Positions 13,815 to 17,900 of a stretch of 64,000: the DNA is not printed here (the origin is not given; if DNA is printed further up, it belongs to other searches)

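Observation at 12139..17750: RecD-like helicase with a novel Cys-containing N-domain and a Vsr/DUF559-like nuclease C-domain, clustered with a RecB-like nuclease and a small membrane protein: a candidate helicase-nuclease defence module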

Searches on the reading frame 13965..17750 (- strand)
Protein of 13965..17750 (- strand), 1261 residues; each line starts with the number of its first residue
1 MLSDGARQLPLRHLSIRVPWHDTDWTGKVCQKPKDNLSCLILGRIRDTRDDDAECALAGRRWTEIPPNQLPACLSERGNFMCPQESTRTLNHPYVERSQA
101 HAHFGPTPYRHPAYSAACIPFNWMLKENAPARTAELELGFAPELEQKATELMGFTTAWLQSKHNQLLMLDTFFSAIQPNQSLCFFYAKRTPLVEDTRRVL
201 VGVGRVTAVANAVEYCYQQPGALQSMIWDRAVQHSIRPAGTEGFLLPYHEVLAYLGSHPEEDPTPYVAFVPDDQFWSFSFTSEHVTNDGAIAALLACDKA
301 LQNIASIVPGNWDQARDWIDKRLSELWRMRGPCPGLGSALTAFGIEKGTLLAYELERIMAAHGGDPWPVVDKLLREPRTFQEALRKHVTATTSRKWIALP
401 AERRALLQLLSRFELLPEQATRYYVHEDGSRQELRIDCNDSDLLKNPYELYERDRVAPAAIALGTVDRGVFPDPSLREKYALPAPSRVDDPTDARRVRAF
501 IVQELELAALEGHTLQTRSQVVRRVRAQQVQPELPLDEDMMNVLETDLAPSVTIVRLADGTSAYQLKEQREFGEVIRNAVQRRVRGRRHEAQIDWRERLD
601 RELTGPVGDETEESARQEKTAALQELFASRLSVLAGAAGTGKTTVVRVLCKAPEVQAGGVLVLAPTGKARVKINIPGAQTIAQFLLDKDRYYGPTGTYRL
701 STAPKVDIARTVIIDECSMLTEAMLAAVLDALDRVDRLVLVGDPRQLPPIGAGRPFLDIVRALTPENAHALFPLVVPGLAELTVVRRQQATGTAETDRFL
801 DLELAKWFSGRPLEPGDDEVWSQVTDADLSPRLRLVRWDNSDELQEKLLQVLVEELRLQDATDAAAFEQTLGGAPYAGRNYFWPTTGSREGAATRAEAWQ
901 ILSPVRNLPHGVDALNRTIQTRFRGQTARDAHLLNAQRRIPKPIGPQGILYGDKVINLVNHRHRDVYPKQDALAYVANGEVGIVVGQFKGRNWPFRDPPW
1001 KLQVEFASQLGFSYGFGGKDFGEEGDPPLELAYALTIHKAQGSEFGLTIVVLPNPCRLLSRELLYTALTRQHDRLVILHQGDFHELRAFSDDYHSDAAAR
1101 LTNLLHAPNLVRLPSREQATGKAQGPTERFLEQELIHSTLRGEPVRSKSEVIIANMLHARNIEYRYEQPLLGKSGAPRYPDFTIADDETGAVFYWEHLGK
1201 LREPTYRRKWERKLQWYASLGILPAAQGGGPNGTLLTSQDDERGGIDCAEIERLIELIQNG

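Call 3: search_protein_families(library=pfam, proteins=[window:13965-17750:-], max_evalue=0.01)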
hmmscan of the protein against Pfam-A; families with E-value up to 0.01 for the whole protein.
window:13965-17750:- (1261 aa): 8 families
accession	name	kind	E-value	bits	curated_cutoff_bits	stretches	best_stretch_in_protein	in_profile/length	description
PF13604.12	AAA_30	-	1e-25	91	27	1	618-764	5-145/191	AAA domain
PF13245.12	AAA_19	-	1.1e-19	71.4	25.1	1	621-751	3-133/134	AAA domain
PF01443.25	Viral_helicase1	-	2.2e-14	54.3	21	2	633-750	2-100/228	Viral superfamily 1 RNA helicase core domain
PF13538.12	UvrD_C_2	-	4.4e-12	46.1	27.4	1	1031-1077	1-51/52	UvrD-like helicase C-terminal domain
PF13086.12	AAA_11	-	3.7e-09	37.2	27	1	710-750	215-253/257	AAA domain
PF05970.20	PIF1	-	5e-05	23.4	25.9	1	634-762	27-167/223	PIF1-like helicase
PF13191.12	AAA_16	-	0.002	19.1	32.6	1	616-677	5-66/167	AAA ATPase domain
PF03193.22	RsgA_GTPase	-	0.0027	18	30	1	615-660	92-137/174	RsgA GTPase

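Call 4: search_protein_families(library=padloc, proteins=[window:13965-17750:-], max_evalue=0.01)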
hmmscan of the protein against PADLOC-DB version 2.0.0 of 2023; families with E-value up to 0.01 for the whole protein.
window:13965-17750:- (1261 aa): 14 families
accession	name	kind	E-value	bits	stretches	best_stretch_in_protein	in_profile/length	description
PDLC05065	PDC-S68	-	0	1568.9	1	10-1258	4-1218/1221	-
PDLC05066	PDC-S68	-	1.8e-165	550.9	1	12-1218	3-1173/1202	-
PDLC05064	PDC-S68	-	2.5e-122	407.8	1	7-1260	66-1253/1273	-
PDLC01734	typeIV_RecD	-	2.5e-41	139.8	2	617-761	342-487/763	RecD_0_IVD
PDLC01148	RecD_like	-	1.8e-33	113.8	2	616-762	315-457/719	RecD/Tra ATPase fused to N-terminal HHH domain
PDLC05035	PDC-S53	-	9.5e-24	81.5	2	611-766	491-633/900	-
PDLC04476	PDC-M16A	-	1.7e-18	64.4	2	631-790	27-214/691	-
PDLC04475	PDC-M16A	-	2.3e-16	57.5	2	621-670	21-72/721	-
PDLC04472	PDC-M16A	-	4.6e-10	36.5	1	1032-1082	649-702/930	-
PDLC04474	PDC-M16A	-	6.4e-07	26.2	1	630-687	236-296/917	-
PDLC05067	PDC-S69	-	7.9e-05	20.4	1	1117-1221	160-259/289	-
PDLC03920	MkoA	-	0.0013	15.1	0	712-752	795-832/1112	-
PDLC04140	mad8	-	0.0042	14.7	1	628-672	26-68/314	mads_8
PDLC01087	C3a187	-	0.0043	13.9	0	1034-1077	500-541/559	NERD+UvrD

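Call 5: search_protein_families(library=ncbifam, proteins=[window:13965-17750:-], max_evalue=0.01)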
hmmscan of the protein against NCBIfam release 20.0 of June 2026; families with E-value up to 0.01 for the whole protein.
window:13965-17750:- (1261 aa): 10 families
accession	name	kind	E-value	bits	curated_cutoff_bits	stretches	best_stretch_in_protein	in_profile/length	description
TIGR01448.2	helicase_RecD2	equivalog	2.8e-54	184.4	500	2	491-761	200-461/713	SF1B family DNA helicase RecD2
TIGR01447.1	recD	equivalog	1.1e-37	130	310.15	2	616-924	149-457/597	exodeoxyribonuclease V subunit alpha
NF008127.0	PRK10875.1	equivalog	7.5e-24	84.2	671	2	1027-1078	538-590/619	exodeoxyribonuclease V subunit alpha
TIGR02768.1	TraA_Ti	equivalog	1.9e-18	66.2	590.45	2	593-793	354-518/751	Ti-type conjugative transfer relaxase TraA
NF010402.0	PRK13826.1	subfamily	1.7e-10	39.5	1317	1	617-761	384-522/1102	Dtr system oriT relaxase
NF010464.0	PRK13889.1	subfamily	1.1e-07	30.2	1015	1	617-760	349-486/992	conjugal transfer relaxase TraA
NF010263.0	PRK13709.1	equivalog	1.1e-06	26.3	2212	1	629-756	985-1112/1752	conjugative transfer relaxase/helicase TraI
NF040671.1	PLuB_AAA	exception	3.7e-05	21.3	999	1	712-750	966-1001/1256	PLuB system helicase-like protein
TIGR00376.1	TIGR00376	hypoth_equivalog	5.8e-05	21.7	348.9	1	710-750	365-402/639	IGHMBP2 family helicase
TIGR02760.1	TraI_TIGR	equivalog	0.00089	16.8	929.85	1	630-756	1037-1161/1960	conjugative transfer relaxase/helicase TraI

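Call 14: find_homologous_proteins(query=window:13965-17750:-, max_evalue=1e-10)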
Query window:13965-17750:- (1261 aa): 1888 proteins with E <= 1e-10 among 8000 candidates; the best 120 are listed.
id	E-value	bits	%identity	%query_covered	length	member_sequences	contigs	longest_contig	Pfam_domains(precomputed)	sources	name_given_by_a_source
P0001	0.0e+0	2915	100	100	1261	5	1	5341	PF13538.13,PF13086.13,PF01443.25,PF13604.13,PF13245.13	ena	-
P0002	0.0e+0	1775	63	100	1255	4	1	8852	PF13538.13,PF13086.13,PF05970.21,PF01443.25,PF13604.13,PF13245.13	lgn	-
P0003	0.0e+0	1724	61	100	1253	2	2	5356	PF13538.13,PF13086.13,PF05970.21,PF01443.25,PF13604.13,PF13245.13,PF13401.13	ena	-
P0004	0.0e+0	1712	62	100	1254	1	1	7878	PF13538.13,PF13086.13,PF05970.21,PF01443.25,PF13604.13,PF13245.13,PF13401.13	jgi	-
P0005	0.0e+0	1695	60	100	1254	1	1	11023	PF13538.13,PF13086.13,PF01443.25,PF13604.13,PF13245.13,PF13401.13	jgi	-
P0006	0.0e+0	1694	61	99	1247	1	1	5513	PF13538.13,PF13086.13,PF01443.25,PF13604.13,PF13245.13,PF13401.13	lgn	-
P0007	0.0e+0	1694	60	100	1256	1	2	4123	PF13538.13,PF13086.13,PF05970.21,PF01443.25,PF13604.13,PF13245.13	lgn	-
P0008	0.0e+0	1693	60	100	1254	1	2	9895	PF13538.13,PF13086.13,PF05970.21,PF01443.25,PF13604.13,PF00005.34,PF13245.13,PF13401.13,PF03193.23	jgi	jgi:hypothetical protein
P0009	0.0e+0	1687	61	99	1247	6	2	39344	PF13538.13,PF13086.13,PF01443.25,PF13604.13,PF13245.13,PF13401.13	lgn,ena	-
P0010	0.0e+0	1686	59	100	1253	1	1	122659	PF13538.13,PF13086.13,PF01443.25,PF13604.13,PF13245.13,PF13401.13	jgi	jgi:hypothetical protein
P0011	0.0e+0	1686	59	100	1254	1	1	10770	PF13538.13,PF13086.13,PF05970.21,PF01443.25,PF13604.13,PF13245.13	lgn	-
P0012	0.0e+0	1673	60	100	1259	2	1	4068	PF13538.13,PF13086.13,PF01443.25,PF13604.13,PF13245.13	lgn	-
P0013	0.0e+0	1671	60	99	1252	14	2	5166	PF13538.13,PF13086.13,PF05970.21,PF01443.25,PF13604.13,PF13245.13,PF13671.13,PF13401.13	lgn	-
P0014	0.0e+0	1669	60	100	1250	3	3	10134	PF13538.13,PF13086.13,PF05970.21,PF01443.25,PF13604.13,PF13245.13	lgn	-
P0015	0.0e+0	1659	59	100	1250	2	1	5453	PF13538.13,PF13086.13,PF05970.21,PF01443.25,PF13604.13,PF13245.13,PF13401.13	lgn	-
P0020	0.0e+0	1650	59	100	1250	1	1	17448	PF13538.13,PF13086.13,PF01443.25,PF13604.13,PF13245.13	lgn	-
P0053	0.0e+0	1570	57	99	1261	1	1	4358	PF13538.13,PF13086.13,PF01443.25,PF13604.13,PF13245.13,PF13401.13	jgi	jgi:hypothetical protein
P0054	0.0e+0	1569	56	100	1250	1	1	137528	PF13538.13,PF13086.13,PF05970.21,PF01443.25,PF13604.13,PF13245.13,PF13401.13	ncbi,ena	-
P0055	0.0e+0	1566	56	100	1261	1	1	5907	PF13538.13,PF13086.13,PF05970.21,PF01443.25,PF13604.13,PF13245.13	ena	-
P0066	0.0e+0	1536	55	100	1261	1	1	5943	PF13538.13,PF13086.13,PF05970.21,PF01443.25,PF13604.13,PF13245.13,PF13401.13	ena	-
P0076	0.0e+0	1475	53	100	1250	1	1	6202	PF13538.13,PF13086.13,PF01443.25,PF13604.13,PF13245.13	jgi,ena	-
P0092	0.0e+0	1405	52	99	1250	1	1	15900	PF13538.13,PF13086.13,PF01443.25,PF13604.13,PF00005.34,PF13245.13,PF13401.13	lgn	-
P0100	0.0e+0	1389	51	99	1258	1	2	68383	PF13538.13,PF13086.13,PF01443.25,PF13604.13,PF13245.13,PF13401.13,PF02562.23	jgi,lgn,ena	-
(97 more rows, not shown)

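Call 17: find_related_loci(query=A2, collection=genome_contigs, flank=8000)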
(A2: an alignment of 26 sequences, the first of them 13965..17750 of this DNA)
Query A2 (1261 aa) in genome_contigs; peptide patterns used: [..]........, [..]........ (x = any residue, [..] = any of these).
600 stretches matched a pattern (row limit reached: there are more); 593 encode a relative of the query (tblastn E <= 1e-3); the best 80 are kept; 80 distinct loci.
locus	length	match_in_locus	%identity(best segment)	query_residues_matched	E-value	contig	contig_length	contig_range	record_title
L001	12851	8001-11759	50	4-1255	0e+0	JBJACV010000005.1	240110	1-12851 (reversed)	MAG: Nitrospira sp. isolate RAS-S14-bin2 k141_689944_length_240110_cov_30.9141, whole genome shotgun sequence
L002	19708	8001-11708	49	3-1255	0e+0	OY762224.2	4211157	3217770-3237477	MAG: Thermoguttaceae bacterium isolate 39c07490-4977-4a7b-b225-7b15415de21e genome assembly, chromosome: 1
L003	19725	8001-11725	49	10-1255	0e+0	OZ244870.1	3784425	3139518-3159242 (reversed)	MAG: bacterium isolate 1787d5c2-f835-4e51-9542-216dbc25d184 genome assembly, chromosome: 1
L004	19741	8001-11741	48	1-1255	0e+0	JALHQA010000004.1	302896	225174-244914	MAG: Hyphomicrobiales bacterium isolate bin.53 c_000000000200, whole genome shotgun sequence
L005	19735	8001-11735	50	5-1255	0e+0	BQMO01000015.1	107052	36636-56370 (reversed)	MAG: Phycisphaerae bacterium HBSAPP03 DNA, sequence15, whole genome shotgun sequence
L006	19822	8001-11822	45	5-1258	0e+0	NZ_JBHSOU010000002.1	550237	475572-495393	Pseudomonas sp. GCM10022186 strain CGMCC 1.18516 velvet_auto_105_2, whole genome shotgun sequence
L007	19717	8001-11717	42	11-1258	0e+0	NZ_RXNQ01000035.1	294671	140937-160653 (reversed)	Pedobacter sp. SYP-B3415 NODE_7, whole genome shotgun sequence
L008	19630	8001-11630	38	11-1248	0e+0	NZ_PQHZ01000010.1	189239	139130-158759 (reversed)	Amycolatopsis palatopharyngis strain DSM 44832 NODE_10, whole genome shotgun sequence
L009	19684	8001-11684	36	7-1253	0e+0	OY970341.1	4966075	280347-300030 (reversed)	MAG: uncultured delta proteobacterium isolate MFD01231.bin.c.2 genome assembly, chromosome: 1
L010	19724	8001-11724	53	10-1255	0e+0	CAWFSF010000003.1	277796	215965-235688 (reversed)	MAG: Nitrospirota bacterium isolate MFD00905.bin.2.216 genome assembly, contig: contig_29257, whole genome shotgun seque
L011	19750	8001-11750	47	1-1255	0e+0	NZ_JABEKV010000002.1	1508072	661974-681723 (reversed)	Sinorhizobium psoraleae strain CCBAU 65732 Scaffold_2, whole genome shotgun sequence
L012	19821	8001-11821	52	2-1261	0e+0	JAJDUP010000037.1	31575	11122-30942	MAG: Gemmatimonadetes bacterium isolate jk18x1bzbins.83 k141_1459824, whole genome shotgun sequence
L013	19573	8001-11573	29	13-1217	1e-94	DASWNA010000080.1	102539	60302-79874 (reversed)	MAG TPA_asm: Allosphingosinicella sp. isolate SMAG_U3401 k141_564321, whole genome shotgun sequence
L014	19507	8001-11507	28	13-1217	2e-92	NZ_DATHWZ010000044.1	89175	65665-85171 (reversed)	MAG: Methylophilus sp. isolate SMAG_U16172 k141_11583, whole genome shotgun sequence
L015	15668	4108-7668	26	13-1217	4e-91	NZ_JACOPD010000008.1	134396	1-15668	Lachnospira hominis (ex Liu et al. 2021) strain NSJ-43 M7_ctg0008, whole genome shotgun sequence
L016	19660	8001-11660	38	11-1244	0e+0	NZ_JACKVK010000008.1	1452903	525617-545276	Mycobacterium yunnanensis strain DSM 44838 MYUN-DSM44838DSM44838_contig000008, whole genome shotgun sequence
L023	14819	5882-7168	27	629-1097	3e-23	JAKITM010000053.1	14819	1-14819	MAG: Lysobacterales bacterium isolate D96SM.bin.42 NODE_3004_length_14819_cov_5.055472, whole genome shotgun sequence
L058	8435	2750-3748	23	660-1097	5e-18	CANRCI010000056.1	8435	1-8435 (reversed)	MAG: uncultured Bacilli bacterium isolate Lapin-027__bin79 genome assembly, contig: Lapin-027__NODE_8919_length_8435_cov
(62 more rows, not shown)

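Call 22: search_protein_families(library=pfam, proteins=[L007:11738-18634:+, L009:11731-16404:+, L015:7793-13012:+, L016:2349-6464:+, L004:894-4301:-, L005:13304-16744:-], max_evalue=0.0001)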
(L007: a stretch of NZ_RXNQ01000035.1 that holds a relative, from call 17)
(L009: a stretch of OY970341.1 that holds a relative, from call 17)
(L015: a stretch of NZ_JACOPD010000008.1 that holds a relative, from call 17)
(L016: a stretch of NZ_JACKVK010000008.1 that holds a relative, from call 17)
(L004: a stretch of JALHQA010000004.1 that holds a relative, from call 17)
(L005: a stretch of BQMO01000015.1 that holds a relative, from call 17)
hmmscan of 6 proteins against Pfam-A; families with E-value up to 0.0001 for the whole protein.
L007:11738-18634:+ (2298 aa): 7 families
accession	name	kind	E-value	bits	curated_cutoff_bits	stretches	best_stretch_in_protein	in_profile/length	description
PF13087.12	AAA_12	-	4.2e-23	82.4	27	1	2012-2205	14-191/195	AAA domain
PF13245.12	AAA_19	-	3.9e-14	53.4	25.1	1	1798-1971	9-132/134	AAA domain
PF00580.27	UvrD-helicase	-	4e-11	43.6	23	1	1803-1932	16-109/271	UvrD/REP helicase N-terminal domain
PF13086.12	AAA_11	-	7.3e-11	42.8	27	1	1800-1867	17-92/257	AAA domain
PF25794.1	SACS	-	2.9e-10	40.8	32.8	1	65-155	7-107/247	Sacsin domain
PF04851.21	ResIII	-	2.1e-08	34.7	22.5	1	1804-1933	27-134/164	Type III restriction enzyme, res subunit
PF13604.12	AAA_30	-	3.8e-07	30.5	27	1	1802-1971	20-131/191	AAA domain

L009:11731-16404:+ (1557 aa): 3 families
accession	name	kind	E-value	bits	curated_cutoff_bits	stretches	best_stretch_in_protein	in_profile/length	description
PF04851.21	ResIII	-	3.1e-14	53.7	22.5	1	1155-1327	4-164/164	Type III restriction enzyme, res subunit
PF00271.37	Helicase_C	-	4.3e-11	43.5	23.5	1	1422-1517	13-108/110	Helicase conserved C-terminal domain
PF00270.35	DEAD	-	2.6e-10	40.7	26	1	1179-1326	18-161/167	DEAD/DEAH box helicase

L015:7793-13012:+ (1739 aa): 5 families
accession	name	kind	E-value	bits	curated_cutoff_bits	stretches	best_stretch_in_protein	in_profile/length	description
PF13087.12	AAA_12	-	2.4e-25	89.7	27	1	1345-1534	14-191/195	AAA domain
PF13086.12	AAA_11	-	8.3e-16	59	27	1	1154-1229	18-97/257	AAA domain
PF25794.1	SACS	-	2.1e-15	57.6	32.8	1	34-136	10-119/247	Sacsin domain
PF13245.12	AAA_19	-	6.6e-09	36.5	25.1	1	1150-1314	8-130/134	AAA domain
PF13604.12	AAA_30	-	1.9e-05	25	27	1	1155-1318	20-133/191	AAA domain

L016:2349-6464:+ (1371 aa): 7 families
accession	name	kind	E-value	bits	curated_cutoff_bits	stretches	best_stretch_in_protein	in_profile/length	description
PF04851.21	ResIII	-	5e-38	131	22.5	1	377-523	3-164/164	Type III restriction enzyme, res subunit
PF01230.28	HIT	-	1.4e-16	61.3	21.5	1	63-150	9-96/98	HIT domain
PF00271.37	Helicase_C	-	1.7e-15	57.7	23.5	1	600-697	12-109/110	Helicase conserved C-terminal domain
PF00270.35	DEAD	-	1.8e-11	44.5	26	1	379-522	1-161/167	DEAD/DEAH box helicase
PF11907.13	DUF3427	-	2e-11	44.1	27.7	1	1263-1363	160-275/280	Domain of unknown function (DUF3427)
PF13091.12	PLDc_2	-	1.9e-10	41.1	27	1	203-327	1-117/132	PLD-like domain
PF00717.28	Peptidase_S24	-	3.9e-05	23.8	23.3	1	1110-1211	19-109/116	Peptidase S24-like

L004:894-4301:- (1135 aa): 6 families
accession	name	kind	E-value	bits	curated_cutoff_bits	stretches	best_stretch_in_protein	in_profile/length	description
PF04851.21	ResIII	-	2.9e-36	125.3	22.5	1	348-504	2-163/164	Type III restriction enzyme, res subunit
PF08463.15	EcoEI_R_C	-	1e-21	78.1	24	1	984-1127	3-159/163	EcoEI R protein C-terminal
PF18766.7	SWI2_SNF2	-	6.1e-17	62.5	26.7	1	353-539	1-187/221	SWI2/SNF2 ATPase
PF00270.35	DEAD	-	2.2e-10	41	26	1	351-508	1-165/167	DEAD/DEAH box helicase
PF04313.20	HSDR_N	-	2.1e-08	34.7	25.1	1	236-312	120-195/198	Type I restriction enzyme R protein N terminus (HSDR_N)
PF00271.37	Helicase_C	-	4.2e-07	30.6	23.5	1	613-715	12-108/110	Helicase conserved C-terminal domain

L005:13304-16744:- (1146 aa): 8 families
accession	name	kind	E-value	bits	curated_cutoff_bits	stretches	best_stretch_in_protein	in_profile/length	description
PF13087.12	AAA_12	-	1.5e-42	145.8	27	1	918-1112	2-194/195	AAA domain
PF13086.12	AAA_11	-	4.7e-42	145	27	1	577-896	2-253/257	AAA domain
PF00069.31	Pkinase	-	7.6e-29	101.3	31.7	1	25-226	6-198/263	Protein kinase domain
PF07714.23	PK_Tyr_Ser-Thr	-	7.2e-17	62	23.1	1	28-225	9-206/258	Protein tyrosine and serine/threonine kinase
PF13604.12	AAA_30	-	3.8e-10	40.3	27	0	577-637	2-61/191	AAA domain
PF13245.12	AAA_19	-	2.5e-09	37.9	25.1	1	582-895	2-131/134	AAA domain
PF01443.25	Viral_helicase1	-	1e-08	35.7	21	0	1054-1109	174-227/228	Viral superfamily 1 RNA helicase core domain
PF00580.27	UvrD-helicase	-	1.6e-05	25.2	23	1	579-809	3-205/271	UvrD/REP helicase N-terminal domain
